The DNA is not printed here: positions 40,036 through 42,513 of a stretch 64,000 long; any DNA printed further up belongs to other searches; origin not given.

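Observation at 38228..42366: Translationally coupled pair of large (656 and 726 aa) paralogous Tyr/Asn-rich surface proteins with C-terminal TM anchors, inserted between ppiB and dnaE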

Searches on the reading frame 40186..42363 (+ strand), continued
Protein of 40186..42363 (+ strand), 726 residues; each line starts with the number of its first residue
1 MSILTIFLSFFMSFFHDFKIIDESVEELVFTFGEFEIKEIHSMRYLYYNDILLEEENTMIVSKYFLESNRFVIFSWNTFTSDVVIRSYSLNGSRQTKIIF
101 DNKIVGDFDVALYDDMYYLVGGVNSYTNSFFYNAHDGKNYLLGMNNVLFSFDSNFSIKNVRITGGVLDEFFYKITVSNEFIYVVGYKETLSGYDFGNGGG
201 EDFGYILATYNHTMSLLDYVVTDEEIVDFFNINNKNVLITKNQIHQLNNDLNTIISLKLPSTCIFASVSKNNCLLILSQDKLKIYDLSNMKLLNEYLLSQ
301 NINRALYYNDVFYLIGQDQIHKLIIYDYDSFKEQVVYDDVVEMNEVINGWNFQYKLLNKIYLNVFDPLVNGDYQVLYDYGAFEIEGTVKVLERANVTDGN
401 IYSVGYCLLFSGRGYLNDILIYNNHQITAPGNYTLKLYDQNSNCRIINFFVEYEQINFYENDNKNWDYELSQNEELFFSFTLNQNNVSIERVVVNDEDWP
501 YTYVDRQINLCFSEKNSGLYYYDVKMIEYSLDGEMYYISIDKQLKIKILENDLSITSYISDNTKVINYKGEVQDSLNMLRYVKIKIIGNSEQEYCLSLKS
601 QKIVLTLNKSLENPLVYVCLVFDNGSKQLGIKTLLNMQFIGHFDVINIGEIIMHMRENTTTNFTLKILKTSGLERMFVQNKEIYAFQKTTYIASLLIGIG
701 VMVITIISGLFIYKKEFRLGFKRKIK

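Call 87: find_encoding_contigs(protein=P0162, flank=8000, max_places=1)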
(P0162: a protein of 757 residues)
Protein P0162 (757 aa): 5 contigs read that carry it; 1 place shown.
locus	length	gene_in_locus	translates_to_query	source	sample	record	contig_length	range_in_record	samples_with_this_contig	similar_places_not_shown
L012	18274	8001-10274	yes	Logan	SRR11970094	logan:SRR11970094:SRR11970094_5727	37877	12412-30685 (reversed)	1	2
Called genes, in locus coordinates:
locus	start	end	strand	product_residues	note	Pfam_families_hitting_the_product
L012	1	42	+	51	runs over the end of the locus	-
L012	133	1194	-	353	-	PF01809:YidD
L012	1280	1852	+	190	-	-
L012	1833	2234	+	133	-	PF09579:Spore_YtfJ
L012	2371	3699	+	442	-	PF07992:Pyr_redox_2 (faint), PF13738:Pyr_redox_3 (faint), PF01266:DAO (faint), PF03486:HI0933_like, PF13454:NAD_binding_9 (weak), PF22780:HI0933_like_1st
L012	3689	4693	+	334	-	-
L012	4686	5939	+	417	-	PF00871:Acetate_kinase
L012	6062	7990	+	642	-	-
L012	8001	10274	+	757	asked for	-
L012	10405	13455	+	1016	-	PF02811:PHP, PF07733:DNA_pol3_alpha, PF17657:DNA_pol3_finger, PF14579:HHH_6, PF01336:tRNA_anti-codon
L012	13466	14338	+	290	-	PF00480:ROK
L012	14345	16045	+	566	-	PF02878:PGM_PMM_I, PF02879:PGM_PMM_II, PF02880:PGM_PMM_III, PF00408:PGM_PMM_IV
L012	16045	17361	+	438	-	PF00342:PGI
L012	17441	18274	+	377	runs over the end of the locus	PF01702:TGT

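Call 88: find_encoding_contigs(protein=P0121, flank=8000, max_places=1)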
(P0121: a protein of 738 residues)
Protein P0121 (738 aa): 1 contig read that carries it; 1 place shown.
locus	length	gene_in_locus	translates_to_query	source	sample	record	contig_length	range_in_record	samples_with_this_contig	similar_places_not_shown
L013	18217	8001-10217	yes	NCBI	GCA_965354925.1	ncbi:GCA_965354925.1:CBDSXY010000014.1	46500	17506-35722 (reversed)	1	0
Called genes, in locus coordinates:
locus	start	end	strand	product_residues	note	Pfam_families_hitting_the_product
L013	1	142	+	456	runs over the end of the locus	PF01743:PolyA_pol, PF12627:PolyA_pol_RNAbd (weak)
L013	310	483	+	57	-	-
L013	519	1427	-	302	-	PF01809:YidD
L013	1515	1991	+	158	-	-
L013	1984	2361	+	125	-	PF09579:Spore_YtfJ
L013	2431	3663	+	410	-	PF01266:DAO (faint), PF03486:HI0933_like, PF07992:Pyr_redox_2 (faint), PF22780:HI0933_like_1st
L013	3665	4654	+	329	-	-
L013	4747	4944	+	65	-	PF00871:Acetate_kinase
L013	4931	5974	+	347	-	PF00871:Acetate_kinase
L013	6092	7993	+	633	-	-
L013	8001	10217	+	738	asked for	-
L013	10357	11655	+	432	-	PF01385:OrfB_IS605, PF07282:Cas12f1-like_TNB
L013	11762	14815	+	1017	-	PF02811:PHP, PF07733:DNA_pol3_alpha, PF17657:DNA_pol3_finger, PF14579:HHH_6, PF01336:tRNA_anti-codon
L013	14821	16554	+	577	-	PF02878:PGM_PMM_I, PF02879:PGM_PMM_II, PF02880:PGM_PMM_III, PF00408:PGM_PMM_IV (weak)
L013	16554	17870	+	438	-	PF00342:PGI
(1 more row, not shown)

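Call 91: find_encoding_contigs(protein=P0004, flank=5000, max_places=1)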
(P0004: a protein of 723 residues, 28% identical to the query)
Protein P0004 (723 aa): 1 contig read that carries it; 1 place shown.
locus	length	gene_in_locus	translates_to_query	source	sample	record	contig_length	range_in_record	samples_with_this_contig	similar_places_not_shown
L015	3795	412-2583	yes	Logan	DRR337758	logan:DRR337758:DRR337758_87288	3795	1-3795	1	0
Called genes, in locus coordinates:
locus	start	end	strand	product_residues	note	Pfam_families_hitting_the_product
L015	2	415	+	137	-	?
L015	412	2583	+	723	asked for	-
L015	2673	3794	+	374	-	?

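Call 95: search_protein_families(library=phrogs, proteins=[window:40186-42363:+], max_evalue=0.01)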
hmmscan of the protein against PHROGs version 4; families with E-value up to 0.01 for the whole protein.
window:40186-42363:+ (726 aa): 0 families

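Call 98: fold_search(model_id=the predicted structure, library=pdb)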
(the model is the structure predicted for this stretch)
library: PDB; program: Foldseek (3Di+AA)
matches with E <= 10: 1387; with E <= 0.001: 257
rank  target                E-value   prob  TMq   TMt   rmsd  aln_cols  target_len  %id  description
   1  9n78_LH               1.7e-07  1.00  0.14  0.14  24.1       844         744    9  SSU processome maturation and disassembly, State L (released 2025-11-05)
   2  9e2g_2B               2.1e-07  1.00  0.11  0.13  27.5       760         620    8  Cryo-EM structure of 48 nm repeat of microtubule doublet from T. brucei flagellum (released 2025-03-12)
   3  9n6v_LH               3.0e-07  0.99  0.13  0.12  23.2       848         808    9  SSU processome maturation and disassembly, State A (released 2025-11-05)
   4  8i7o_P1               3.3e-07  1.00  0.12  0.14  24.1       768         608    8  In situ structure of axonemal doublet microtubules in mouse sperm with 16-nm repeat (released 2023-10-11)
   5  9g33_UQ               3.3e-07  1.00  0.13  0.11  24.7       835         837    8  Stalled 90S - Utp23-Krr1-deltaC3 (released 2025-06-18)
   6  9n6v_LT               3.7e-07  1.00  0.12  0.10  23.7       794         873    8  SSU processome maturation and disassembly, State A (released 2025-11-05)
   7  8g2z_0U               3.9e-07  1.00  0.12  0.15  24.9       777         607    7  48-nm doublet microtubule from Tetrahymena thermophila strain CU428 (released 2023-06-14)
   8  4nsx                  3.9e-07  1.00  0.11  0.12  24.5       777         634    8  Crystal Structure of the Utp21 tandem WD Domain (released 2014-02-19)
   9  6zqa_UQ               4.0e-07  0.99  0.12  0.11  24.0       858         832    9  Cryo-EM structure of the 90S pre-ribosome from Saccharomyces cerevisiae, state A (Poly-Ala) (released 2020-09-23)
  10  7mqa_LT               4.7e-07  1.00  0.12  0.11  23.6       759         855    7  Cryo-EM structure of the human SSU processome, state post-A1 (released 2021-09-22)
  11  9ayr_A                6.5e-07  0.99  0.13  0.11  30.9       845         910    7  Structure of a Ric1-Rgp1-Rab6 activation intermediate (released 2024-12-11)
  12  8xfb_B                8.6e-07  0.99  0.13  0.10  24.2       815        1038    8  Cryo-EM structure of partial dimeric WDR11-FAM91A1 complex (released 2024-08-14)
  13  9n73_LT               9.5e-07  1.00  0.15  0.13  22.9       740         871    9  SSU processome maturation and disassembly, State G (released 2025-10-29)
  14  9ejq                  9.5e-07  0.99  0.12  0.09  23.8       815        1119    7  Crystal structure of DDB1 in complex with XS381952 (released 2025-02-26)
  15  9sfm_A                9.9e-07  1.00  0.14  0.10  21.8       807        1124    7  Crystal structure of Cereblon-DDB1 in complex with SB-405483 and Lenalidomide (released 2025-11-19)
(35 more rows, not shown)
